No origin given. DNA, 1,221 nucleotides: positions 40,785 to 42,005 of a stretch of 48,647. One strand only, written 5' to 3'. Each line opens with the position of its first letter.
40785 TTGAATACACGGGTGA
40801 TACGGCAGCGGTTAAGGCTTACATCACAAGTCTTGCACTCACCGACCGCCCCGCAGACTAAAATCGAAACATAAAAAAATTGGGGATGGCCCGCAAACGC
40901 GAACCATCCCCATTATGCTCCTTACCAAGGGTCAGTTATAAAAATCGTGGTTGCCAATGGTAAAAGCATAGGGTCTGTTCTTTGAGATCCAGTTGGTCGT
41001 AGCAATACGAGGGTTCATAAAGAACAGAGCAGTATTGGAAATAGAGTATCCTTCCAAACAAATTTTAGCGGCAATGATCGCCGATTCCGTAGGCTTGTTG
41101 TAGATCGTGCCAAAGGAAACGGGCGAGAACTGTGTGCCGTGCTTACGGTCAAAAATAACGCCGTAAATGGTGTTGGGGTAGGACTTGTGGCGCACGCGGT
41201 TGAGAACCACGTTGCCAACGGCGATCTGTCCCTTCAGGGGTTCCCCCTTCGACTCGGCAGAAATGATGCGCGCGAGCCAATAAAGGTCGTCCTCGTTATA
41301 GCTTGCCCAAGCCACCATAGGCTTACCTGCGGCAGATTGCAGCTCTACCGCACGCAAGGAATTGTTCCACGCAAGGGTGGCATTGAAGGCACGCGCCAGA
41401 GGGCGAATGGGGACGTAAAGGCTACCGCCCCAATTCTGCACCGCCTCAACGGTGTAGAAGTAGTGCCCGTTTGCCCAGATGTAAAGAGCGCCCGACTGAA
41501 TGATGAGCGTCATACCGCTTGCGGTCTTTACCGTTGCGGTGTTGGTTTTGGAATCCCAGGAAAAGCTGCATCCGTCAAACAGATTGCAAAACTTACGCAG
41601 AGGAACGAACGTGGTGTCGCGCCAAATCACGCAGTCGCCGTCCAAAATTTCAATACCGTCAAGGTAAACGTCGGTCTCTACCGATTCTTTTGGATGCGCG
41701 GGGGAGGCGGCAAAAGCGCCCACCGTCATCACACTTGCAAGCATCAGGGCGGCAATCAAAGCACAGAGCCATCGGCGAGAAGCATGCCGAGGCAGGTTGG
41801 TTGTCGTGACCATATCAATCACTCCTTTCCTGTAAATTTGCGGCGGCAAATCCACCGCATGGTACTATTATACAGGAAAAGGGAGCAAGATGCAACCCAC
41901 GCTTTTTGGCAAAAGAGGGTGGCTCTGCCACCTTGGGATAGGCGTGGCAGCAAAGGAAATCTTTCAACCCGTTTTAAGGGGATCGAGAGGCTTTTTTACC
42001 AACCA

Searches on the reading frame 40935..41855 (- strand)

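Call 12: search_protein_families(library=pfam, proteins=[window:40935-41855:-], max_evalue=0.001)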
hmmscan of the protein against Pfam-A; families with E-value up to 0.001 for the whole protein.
window:40935-41855:- (307 aa): 2 families
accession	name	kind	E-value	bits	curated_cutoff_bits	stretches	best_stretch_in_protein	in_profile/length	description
PF07486.17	Hydrolase_2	-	1.2e-28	100.1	27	1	204-306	1-100/100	Cell Wall Hydrolase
PF07833.16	Cu_amine_oxidN1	-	2.9e-14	53.4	24.2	1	65-171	2-107/108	Copper amine oxidase N-terminal domain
